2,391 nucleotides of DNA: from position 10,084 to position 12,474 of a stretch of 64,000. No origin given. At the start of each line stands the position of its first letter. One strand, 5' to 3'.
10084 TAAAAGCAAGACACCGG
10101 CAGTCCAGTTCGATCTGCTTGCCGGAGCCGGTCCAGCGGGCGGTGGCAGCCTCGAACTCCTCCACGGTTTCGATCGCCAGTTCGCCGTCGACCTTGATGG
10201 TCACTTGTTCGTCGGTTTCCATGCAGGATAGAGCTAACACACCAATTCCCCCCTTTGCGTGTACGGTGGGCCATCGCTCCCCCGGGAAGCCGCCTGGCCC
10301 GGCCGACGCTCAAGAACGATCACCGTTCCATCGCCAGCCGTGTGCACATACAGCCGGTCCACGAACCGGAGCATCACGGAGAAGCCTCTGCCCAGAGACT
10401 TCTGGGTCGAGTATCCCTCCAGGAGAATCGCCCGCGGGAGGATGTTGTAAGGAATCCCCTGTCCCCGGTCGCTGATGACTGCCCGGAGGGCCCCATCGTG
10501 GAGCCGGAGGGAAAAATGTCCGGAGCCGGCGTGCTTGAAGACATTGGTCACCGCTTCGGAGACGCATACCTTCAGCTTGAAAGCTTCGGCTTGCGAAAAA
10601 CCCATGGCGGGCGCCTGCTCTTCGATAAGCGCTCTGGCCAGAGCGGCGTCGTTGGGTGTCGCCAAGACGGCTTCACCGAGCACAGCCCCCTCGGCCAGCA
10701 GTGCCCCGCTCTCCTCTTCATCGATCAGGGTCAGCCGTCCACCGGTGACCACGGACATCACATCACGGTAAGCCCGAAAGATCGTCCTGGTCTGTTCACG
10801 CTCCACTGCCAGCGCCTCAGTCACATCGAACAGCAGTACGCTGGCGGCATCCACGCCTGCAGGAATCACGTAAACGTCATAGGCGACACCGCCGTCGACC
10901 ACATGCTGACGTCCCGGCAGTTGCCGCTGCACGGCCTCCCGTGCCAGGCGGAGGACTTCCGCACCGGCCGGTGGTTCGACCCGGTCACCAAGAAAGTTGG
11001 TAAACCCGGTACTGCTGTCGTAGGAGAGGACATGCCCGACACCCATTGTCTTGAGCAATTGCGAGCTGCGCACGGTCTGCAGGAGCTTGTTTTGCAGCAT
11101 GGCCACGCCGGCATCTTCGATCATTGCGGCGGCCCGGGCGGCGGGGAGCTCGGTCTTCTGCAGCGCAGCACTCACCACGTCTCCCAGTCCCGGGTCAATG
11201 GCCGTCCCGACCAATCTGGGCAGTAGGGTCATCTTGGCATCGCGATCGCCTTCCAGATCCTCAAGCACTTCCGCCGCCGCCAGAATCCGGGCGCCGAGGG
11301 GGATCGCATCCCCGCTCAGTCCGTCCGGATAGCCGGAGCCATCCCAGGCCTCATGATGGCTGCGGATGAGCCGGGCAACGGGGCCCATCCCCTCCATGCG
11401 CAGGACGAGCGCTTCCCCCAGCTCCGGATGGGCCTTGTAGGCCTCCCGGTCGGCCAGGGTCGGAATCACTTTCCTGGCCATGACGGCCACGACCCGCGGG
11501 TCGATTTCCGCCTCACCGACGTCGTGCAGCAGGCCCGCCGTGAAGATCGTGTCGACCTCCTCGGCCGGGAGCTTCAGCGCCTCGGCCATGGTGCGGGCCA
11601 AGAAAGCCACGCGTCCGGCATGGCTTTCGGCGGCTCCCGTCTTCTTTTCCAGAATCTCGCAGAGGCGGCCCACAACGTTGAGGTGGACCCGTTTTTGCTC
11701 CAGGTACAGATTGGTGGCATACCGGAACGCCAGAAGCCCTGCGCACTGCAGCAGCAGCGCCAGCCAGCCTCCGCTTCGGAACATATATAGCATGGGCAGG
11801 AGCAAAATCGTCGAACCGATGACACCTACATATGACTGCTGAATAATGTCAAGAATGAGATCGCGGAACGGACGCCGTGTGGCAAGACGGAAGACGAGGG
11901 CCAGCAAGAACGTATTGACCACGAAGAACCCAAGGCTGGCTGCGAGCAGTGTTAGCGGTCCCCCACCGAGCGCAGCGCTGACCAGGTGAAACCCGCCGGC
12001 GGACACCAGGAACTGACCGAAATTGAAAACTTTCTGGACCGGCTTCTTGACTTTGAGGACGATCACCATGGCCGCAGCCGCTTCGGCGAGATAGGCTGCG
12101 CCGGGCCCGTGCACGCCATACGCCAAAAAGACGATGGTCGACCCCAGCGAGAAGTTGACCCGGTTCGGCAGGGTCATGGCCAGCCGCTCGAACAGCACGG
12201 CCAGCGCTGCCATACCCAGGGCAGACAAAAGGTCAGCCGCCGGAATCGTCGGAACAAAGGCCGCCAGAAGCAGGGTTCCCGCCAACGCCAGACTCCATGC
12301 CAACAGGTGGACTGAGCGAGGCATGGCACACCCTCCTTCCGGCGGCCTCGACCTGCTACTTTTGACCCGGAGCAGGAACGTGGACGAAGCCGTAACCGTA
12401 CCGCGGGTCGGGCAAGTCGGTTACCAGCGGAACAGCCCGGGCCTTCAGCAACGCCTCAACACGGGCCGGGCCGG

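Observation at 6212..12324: Seven-gene partner-switching operon with no sigma factor, wired to c-di-GMP parts (HD-GYP::kinase fusion, PilZ-like, FapA)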

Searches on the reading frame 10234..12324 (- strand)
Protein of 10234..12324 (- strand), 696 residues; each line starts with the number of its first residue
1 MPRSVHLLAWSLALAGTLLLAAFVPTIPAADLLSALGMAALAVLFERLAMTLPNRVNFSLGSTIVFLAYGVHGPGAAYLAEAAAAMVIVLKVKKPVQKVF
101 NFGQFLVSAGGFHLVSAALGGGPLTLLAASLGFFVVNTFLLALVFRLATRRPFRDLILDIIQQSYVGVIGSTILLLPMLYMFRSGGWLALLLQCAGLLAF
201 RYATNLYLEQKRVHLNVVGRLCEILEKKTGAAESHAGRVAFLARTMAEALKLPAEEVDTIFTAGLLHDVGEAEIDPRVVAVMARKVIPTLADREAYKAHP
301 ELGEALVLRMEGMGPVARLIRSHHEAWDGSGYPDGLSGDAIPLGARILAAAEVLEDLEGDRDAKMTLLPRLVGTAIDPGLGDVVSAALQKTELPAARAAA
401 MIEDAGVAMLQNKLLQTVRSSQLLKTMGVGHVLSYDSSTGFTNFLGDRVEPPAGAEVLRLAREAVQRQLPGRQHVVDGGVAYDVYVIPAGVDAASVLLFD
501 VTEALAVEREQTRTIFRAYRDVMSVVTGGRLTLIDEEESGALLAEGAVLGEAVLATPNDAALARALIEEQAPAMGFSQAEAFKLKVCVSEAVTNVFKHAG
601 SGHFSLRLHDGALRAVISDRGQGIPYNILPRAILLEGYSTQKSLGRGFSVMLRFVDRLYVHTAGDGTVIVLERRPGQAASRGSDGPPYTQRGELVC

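Call 3: search_protein_families(library=pfam, proteins=[window:10234-12324:-], max_evalue=0.1)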
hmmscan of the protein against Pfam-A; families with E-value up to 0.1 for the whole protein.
window:10234-12324:- (696 aa): 6 families
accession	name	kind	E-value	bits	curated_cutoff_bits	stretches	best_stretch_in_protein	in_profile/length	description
PF13487.12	HD_5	-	2.4e-28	99.4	27.2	1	223-361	5-143/170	HD domain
PF01966.28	HD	-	7.1e-15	55.8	22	1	234-355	3-114/116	HD domain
PF13581.12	HATPase_c_2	-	5.9e-14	52.6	27.4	1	555-671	3-125/127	Histidine kinase-like ATPase domain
PF02518.31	HATPase_c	-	4.5e-09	37.2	26.4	1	583-671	5-105/111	Histidine kinase-, DNA gyrase B-, and HSP90-like ATPase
PF08668.18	HDOD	-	6.2e-05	23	22.9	1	234-272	97-133/196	HDOD domain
PF20972.2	MASE9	-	0.088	13.1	24.3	0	44-182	31-180/203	MASE9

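Call 4: search_protein_families(library=ncbifam, proteins=[window:10234-12324:-], max_evalue=0.1)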
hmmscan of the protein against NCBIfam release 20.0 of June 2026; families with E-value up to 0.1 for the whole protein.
window:10234-12324:- (696 aa): 11 families
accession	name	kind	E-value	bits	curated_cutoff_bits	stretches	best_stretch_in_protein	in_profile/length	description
NF053512.1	nitric_RR_NosR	exception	3.5e-34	118.6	400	1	207-358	167-316/422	response regulator c-di-GMP phosphodiesterase, NosR family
TIGR01925.2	spIIAB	equivalog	4.4e-10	39.6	135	1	555-674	9-135/137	anti-sigma F factor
NF041045.1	RsbA_anti_sig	subfamily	3e-09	36.6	210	1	554-671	185-300/303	anti-sigma factor RsbA family regulatory protein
NF003144.0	PRK04069.1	equivalog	4.8e-06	26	145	1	557-629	16-94/161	anti-sigma B factor RsbW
TIGR00277.1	HDIG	domain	9.7e-05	22.2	27.6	1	233-325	6-83/84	HDIG domain-containing metalloprotein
TIGR02621.3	cas3_GSU0051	exception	0.00021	20.2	400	1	233-272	672-711/854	type I-G CRISPR-associated helicase/endonuclease Cas3g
TIGR01924.1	rsbW_low_gc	equivalog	0.00037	19.9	155.05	1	555-626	14-91/159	anti-sigma B factor RsbW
NF045665.1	NTPtran_DVU1551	equivalog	0.0065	15.5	315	1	223-271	205-259/359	DVU_1551 family NTP transferase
TIGR03319.1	RNase_Y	equivalog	0.0077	14.8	454.35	1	234-325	332-402/514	ribonuclease Y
NF008298.1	PRK11086.1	subfamily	0.038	12.4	520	1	603-652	448-495/529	DcuS/MalK family sensor histidine kinase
NF052443.1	SensHisKinMctS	equivalog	0.088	11.1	700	0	587-669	363-442/457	two-component system sensor histidine kinase MctS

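Call 5: find_homologous_proteins(query=window:10234-12324:-, max_evalue=0.00001)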
Query window:10234-12324:- (696 aa): 1782 proteins with E <= 0.00001 among 8000 candidates; the best 120 are listed.
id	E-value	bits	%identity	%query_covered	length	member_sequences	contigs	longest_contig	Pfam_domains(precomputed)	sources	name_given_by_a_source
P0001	0.0e+0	1500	100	100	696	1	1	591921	PF13487.13,PF01966.29,PF13581.13,PF02518.32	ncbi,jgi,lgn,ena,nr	ncbi:MAG TPA: HD domain-containing phosphohydrolase [Symbiobacteriaceae bacterium]|nr:HD domain-cont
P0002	0.0e+0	1083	72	100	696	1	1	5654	PF13487.13,PF01966.29,PF13581.13,PF02518.32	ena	-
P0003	7.0e-233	793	55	98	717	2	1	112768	PF13487.13,PF01966.29,PF13581.13,PF02518.32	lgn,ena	-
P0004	1.3e-231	789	55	100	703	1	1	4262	PF13487.13,PF01966.29,PF13581.13,PF02518.32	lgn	-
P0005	3.4e-221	754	52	99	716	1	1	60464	PF13487.13,PF01966.29,PF13581.13,PF02518.32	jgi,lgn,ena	-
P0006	6.1e-221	754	54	98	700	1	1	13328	PF13487.13,PF01966.29,PF13581.13,PF02518.32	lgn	-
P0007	4.9e-216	737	54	98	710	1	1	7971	PF13487.13,PF01966.29,PF13581.13,PF02518.32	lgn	-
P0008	1.5e-211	723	52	97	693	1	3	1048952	PF13487.13,PF01966.29,PF13581.13,PF02518.32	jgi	jgi:HD-GYP domain-containing protein (c-di-GMP phosphodiesterase class II)/anti-sigma regulatory fac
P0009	1.3e-208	713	59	84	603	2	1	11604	PF13487.13,PF01966.29,PF13581.13,PF02518.32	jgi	-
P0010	2.1e-193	663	49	97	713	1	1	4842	PF13487.13,PF01966.29,PF13581.13,PF02518.32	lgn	-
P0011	4.2e-174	599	46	100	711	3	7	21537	PF13487.13,PF01966.29,PF13581.13,PF02518.32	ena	-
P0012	1.1e-168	581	46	95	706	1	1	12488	PF13487.13,PF01966.29,PF13581.13,PF02518.32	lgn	-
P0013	6.2e-166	572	55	73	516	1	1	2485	PF13487.13,PF01966.29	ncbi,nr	ncbi:MAG TPA: HD domain-containing phosphohydrolase, partial [Symbiobacteriaceae bacterium]|nr:HD do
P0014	1.0e-99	353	35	97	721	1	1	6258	PF13487.13,PF01966.29,PF13581.13,PF02518.32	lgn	-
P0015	4.6e-39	153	34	27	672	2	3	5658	PF08668.19,PF13487.13,PF01966.29,PF23198.2,PF00072.31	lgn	-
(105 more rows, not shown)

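Call 9: find_encoding_contigs(protein=P0008, flank=10000, max_places=2)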
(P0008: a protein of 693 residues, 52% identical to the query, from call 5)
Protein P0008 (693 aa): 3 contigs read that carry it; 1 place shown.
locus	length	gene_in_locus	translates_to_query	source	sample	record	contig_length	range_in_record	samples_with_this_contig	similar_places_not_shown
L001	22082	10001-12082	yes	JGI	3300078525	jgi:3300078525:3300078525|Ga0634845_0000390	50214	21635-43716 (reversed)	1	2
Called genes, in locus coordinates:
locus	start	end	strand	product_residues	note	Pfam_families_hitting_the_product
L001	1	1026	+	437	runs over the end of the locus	PF01336:tRNA_anti-codon, PF00152:tRNA-synt_2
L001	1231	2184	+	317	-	PF12844:HTH_19 (weak), PF13413:HTH_25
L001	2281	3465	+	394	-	PF00768:Peptidase_S11, PF02113:Peptidase_S13 (weak), PF13354:Beta-lactamase2, PF07943:PBP5_C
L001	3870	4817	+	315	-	PF00478:IMPDH (faint), PF03060:NMO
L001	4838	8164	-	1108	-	PF08448:PAS_4 (weak), PF13426:PAS_9 (faint), PF00989:PAS, PF13188:PAS_8 (weak), PF00990:GGDEF, PF00563:EAL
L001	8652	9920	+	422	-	-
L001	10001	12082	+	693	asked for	PF13487:HD_5, PF01966:HD, PF13581:HATPase_c_2, PF02518:HATPase_c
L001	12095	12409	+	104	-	PF01740:STAS, PF13466:STAS_2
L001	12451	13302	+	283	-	PF07228:SpoIIE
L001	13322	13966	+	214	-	PF07238:PilZ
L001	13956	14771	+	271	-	PF13581:HATPase_c_2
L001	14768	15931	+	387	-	PF03961:FapA (faint)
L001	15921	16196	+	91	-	PF13466:STAS_2, PF01740:STAS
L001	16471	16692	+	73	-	-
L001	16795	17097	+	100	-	-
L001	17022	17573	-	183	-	PF18899:DUF5655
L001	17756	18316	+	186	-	PF03352:Adenine_glyco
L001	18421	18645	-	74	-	-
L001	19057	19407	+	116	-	PF00507:Oxidored_q4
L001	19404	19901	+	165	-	PF01058:Oxidored_q6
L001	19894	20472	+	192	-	PF00329:Complex1_30kDa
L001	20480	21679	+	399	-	PF00346:Complex1_49kDa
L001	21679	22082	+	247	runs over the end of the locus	-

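Call 11: find_encoding_contigs(protein=P0003, flank=10000, max_places=2)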
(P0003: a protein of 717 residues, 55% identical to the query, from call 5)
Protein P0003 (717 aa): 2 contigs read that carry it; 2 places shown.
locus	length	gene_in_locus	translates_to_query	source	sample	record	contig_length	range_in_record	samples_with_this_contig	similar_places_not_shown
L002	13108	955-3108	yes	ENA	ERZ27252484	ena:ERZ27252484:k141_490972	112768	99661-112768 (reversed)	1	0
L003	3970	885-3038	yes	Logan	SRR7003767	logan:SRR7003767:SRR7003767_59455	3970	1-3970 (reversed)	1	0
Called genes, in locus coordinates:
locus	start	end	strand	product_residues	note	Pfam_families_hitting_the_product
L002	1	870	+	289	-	?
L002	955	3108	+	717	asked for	PF13487:HD_5, PF01966:HD, PF13581:HATPase_c_2, PF02518:HATPase_c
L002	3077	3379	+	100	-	PF01740:STAS, PF13466:STAS_2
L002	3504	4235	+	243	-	PF07228:SpoIIE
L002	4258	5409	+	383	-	PF03775:MinC_C (faint), PF03961:FapA (weak)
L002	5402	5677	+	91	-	PF13466:STAS_2, PF01740:STAS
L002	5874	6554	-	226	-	PF04909:Amidohydro_2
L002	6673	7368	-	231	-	PF00392:GntR, PF07729:FCD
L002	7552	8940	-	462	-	-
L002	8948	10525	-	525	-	PF01547:SBP_bac_1, PF13416:SBP_bac_8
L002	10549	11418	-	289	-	PF00528:BPD_transp_1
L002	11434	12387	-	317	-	PF00528:BPD_transp_1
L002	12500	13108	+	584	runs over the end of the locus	PF02743:dCache_1 (faint), PF00672:HAMP, PF06580:His_kinase, PF02518:HATPase_c, PF13581:HATPase_c_2 (faint)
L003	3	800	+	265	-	?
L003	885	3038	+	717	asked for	PF13487:HD_5, PF01966:HD, PF13581:HATPase_c_2, PF02518:HATPase_c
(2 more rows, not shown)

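Call 12: find_encoding_contigs(protein=P0011, flank=10000, max_places=2)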
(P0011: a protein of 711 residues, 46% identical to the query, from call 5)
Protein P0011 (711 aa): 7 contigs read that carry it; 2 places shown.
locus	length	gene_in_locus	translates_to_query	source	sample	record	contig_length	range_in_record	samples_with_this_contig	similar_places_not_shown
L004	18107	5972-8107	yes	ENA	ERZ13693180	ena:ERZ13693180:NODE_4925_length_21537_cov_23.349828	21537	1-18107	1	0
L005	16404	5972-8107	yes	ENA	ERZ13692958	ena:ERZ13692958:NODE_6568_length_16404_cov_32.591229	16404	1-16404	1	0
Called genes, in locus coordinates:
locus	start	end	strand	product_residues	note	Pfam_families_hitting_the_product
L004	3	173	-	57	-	?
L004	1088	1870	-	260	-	PF01364:Peptidase_C25, PF24107:DUF7382 (faint), PF02369:Big_1 (weak)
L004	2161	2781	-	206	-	PF14103:DUF4276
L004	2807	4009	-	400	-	PF02463:SMC_N (weak), PF13175:AAA_15 (weak), PF13476:AAA_23 (weak), PF13304:AAA_21, PF13175:AAA_15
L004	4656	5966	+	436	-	-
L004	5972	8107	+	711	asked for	PF01966:HD, PF13487:HD_5, PF13581:HATPase_c_2, PF02518:HATPase_c (weak)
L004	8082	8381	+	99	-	PF01740:STAS, PF13466:STAS_2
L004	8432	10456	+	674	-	PF07228:SpoIIE, PF03775:MinC_C, PF03961:FapA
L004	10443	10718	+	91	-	PF01740:STAS, PF13466:STAS_2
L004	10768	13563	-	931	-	PF02743:dCache_1, PF00672:HAMP, PF00989:PAS, PF08448:PAS_4, PF13188:PAS_8, PF13426:PAS_9, PF00990:GGDEF, PF00563:EAL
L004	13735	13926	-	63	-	-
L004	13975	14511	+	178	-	-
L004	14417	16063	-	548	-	PF02776:TPP_enzyme_N, PF00205:TPP_enzyme_M, PF02775:TPP_enzyme_C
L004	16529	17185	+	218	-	-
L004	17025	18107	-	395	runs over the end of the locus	PF02771:Acyl-CoA_dh_N, PF02770:Acyl-CoA_dh_M, PF00441:Acyl-CoA_dh_1, PF08028:Acyl-CoA_dh_2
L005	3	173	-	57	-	?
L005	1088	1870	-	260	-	PF01364:Peptidase_C25, PF24107:DUF7382 (faint), PF02369:Big_1 (weak)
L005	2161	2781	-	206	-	PF14103:DUF4276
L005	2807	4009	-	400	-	PF02463:SMC_N (weak), PF13175:AAA_15 (weak), PF13476:AAA_23 (weak), PF13304:AAA_21, PF13175:AAA_15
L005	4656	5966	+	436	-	-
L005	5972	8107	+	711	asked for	PF01966:HD, PF13487:HD_5, PF13581:HATPase_c_2, PF02518:HATPase_c (weak)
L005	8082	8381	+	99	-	PF01740:STAS, PF13466:STAS_2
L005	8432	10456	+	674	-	PF07228:SpoIIE, PF03775:MinC_C, PF03961:FapA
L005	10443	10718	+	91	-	PF01740:STAS, PF13466:STAS_2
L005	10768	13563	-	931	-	PF02743:dCache_1, PF00672:HAMP, PF00989:PAS, PF08448:PAS_4, PF13188:PAS_8, PF13426:PAS_9, PF00990:GGDEF, PF00563:EAL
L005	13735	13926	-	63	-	-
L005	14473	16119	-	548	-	PF02776:TPP_enzyme_N, PF00205:TPP_enzyme_M, PF02775:TPP_enzyme_C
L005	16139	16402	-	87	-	?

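Call 13: find_encoding_contigs(protein=P0014, flank=10000, max_places=2)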
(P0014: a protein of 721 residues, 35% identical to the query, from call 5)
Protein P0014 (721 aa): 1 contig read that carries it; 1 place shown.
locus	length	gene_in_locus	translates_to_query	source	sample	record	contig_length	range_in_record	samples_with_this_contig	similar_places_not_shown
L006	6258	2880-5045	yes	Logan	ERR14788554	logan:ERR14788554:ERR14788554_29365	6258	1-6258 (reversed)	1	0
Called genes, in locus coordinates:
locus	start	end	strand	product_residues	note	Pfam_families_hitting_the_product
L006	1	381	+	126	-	?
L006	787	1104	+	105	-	-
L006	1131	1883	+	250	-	PF00563:EAL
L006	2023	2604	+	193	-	PF17248:DUF5317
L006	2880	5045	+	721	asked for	PF13487:HD_5, PF01966:HD, PF13581:HATPase_c_2, PF02518:HATPase_c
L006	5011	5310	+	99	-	PF01740:STAS, PF13466:STAS_2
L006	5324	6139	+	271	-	PF07228:SpoIIE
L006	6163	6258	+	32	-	?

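Call 18: find_encoding_contigs(protein=P0001, flank=10000, max_places=1)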
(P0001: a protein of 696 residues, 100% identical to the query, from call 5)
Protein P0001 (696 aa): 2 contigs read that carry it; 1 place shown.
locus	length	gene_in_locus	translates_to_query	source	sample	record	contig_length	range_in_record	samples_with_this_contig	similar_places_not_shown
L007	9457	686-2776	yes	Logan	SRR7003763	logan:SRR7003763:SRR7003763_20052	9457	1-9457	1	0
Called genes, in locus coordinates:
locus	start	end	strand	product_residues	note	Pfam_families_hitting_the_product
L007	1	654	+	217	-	?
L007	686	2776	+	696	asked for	PF01966:HD, PF13487:HD_5, PF13581:HATPase_c_2, PF02518:HATPase_c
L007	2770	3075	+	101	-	PF01740:STAS, PF13466:STAS_2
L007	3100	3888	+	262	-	PF07228:SpoIIE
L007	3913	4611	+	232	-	-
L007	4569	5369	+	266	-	PF13581:HATPase_c_2, PF02518:HATPase_c (weak)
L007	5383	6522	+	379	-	PF03961:FapA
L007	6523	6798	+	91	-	PF13466:STAS_2, PF01740:STAS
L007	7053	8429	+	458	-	PF01029:NusB, PF22458:RsmF-B_ferredox, PF01189:Methyltr_RsmB-F, PF01728:FtsJ, PF13649:Methyltransf_25 (faint), PF13847:Methyltransf_31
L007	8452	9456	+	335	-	?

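Call 40: search_protein_representatives(protein=window:10234-12324:-)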
Query: 696 residues. Proteins with E-value up to 0.001 (for the whole library): 89189; up to 1e-10: 40974; up to 1e-30: 96. The best 150 are listed.
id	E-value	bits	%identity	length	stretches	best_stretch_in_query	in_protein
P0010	6.6e-194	662.6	50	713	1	1-678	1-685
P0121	2.0e-171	588.3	47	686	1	15-675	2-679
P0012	3.6e-169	580.9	46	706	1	14-686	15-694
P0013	2.0e-166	571.9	57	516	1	1-508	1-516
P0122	1.0e-142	493.5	40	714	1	2-674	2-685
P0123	1.7e-128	446.5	38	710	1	2-673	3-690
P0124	3.8e-120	419.0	38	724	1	3-684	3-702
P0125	8.9e-100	351.6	37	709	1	34-672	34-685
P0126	1.3e-92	328.0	38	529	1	166-674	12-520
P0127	7.0e-79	282.6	29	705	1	39-679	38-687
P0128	3.0e-78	280.5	31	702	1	1-677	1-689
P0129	1.3e-77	278.5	30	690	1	14-674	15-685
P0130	7.1e-75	269.4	31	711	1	5-675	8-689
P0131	9.4e-73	262.4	28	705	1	7-673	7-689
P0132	1.8e-72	261.4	33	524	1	194-674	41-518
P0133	1.9e-63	231.6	28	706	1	25-694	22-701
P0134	3.0e-63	230.9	32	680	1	9-672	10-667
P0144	1.2e-47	179.4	28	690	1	15-674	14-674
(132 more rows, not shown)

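Call 43: list_cluster_members(proteins=[P0121, P0122, P0123, P0125, P0127, P0128, P0130, P0133, P0134, P0144])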
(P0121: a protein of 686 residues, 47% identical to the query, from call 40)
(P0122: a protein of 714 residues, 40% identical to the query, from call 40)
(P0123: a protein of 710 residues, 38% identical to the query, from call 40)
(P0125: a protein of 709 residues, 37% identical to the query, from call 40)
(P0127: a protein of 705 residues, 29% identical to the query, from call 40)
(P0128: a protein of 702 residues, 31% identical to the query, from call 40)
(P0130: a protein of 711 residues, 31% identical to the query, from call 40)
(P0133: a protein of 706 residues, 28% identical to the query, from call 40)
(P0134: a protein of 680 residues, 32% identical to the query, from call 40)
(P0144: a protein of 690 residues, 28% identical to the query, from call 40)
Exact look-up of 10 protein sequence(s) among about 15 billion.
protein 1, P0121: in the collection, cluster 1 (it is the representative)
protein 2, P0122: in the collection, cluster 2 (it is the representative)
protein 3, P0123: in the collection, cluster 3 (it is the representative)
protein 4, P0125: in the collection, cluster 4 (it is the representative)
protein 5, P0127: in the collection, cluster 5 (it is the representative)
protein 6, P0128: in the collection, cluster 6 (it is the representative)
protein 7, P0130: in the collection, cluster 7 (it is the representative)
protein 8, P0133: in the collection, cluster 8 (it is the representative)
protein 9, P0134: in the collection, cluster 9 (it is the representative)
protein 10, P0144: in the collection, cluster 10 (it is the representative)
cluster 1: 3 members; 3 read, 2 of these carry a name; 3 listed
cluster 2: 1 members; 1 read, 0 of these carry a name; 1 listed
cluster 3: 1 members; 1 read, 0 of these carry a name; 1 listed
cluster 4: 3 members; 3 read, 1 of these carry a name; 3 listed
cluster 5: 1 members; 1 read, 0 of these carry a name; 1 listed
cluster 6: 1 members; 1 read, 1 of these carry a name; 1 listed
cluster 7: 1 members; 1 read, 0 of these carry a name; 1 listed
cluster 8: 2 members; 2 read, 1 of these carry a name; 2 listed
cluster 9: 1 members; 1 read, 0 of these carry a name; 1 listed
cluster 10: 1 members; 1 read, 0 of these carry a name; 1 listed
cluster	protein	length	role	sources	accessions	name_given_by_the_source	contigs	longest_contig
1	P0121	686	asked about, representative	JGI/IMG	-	anti-sigma regulatory factor (Ser/Thr protein kinase)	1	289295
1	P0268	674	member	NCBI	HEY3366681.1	MAG TPA: HD domain-containing phosphohydrolase [Symbiobacteriaceae bacterium]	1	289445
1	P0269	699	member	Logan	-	-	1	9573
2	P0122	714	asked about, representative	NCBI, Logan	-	-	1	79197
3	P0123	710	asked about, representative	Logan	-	-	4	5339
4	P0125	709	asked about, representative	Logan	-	-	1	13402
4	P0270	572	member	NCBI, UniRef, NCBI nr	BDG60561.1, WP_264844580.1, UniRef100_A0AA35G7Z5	HD domain-containing phosphohydrolase [Caldinitratiruptor microaerophilus] | HD domain-containing protein n=1 Tax=Caldinitratiruptor microaerophilus TaxID=671077 ...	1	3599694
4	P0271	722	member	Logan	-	-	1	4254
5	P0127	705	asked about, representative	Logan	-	-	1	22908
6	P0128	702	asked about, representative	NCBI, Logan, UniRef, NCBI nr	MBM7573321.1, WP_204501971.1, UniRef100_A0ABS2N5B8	HD domain-containing phosphohydrolase [Aquibacillus albus] | Nucleotidyltransferase with HDIG domain n=1 Tax=Aquibacillus albus TaxID=1168171 ...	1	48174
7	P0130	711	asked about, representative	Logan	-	-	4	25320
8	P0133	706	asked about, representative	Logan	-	-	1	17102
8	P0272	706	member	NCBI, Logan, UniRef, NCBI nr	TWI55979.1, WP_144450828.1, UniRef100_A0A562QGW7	HD domain-containing phosphohydrolase [Halalkalibacter nanhaiisediminis] | Putative nucleotidyltransferase with HDIG domain n=1 Tax=Halalkalibacter nanhaiisediminis ...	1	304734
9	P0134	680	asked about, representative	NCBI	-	-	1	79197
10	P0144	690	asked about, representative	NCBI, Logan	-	-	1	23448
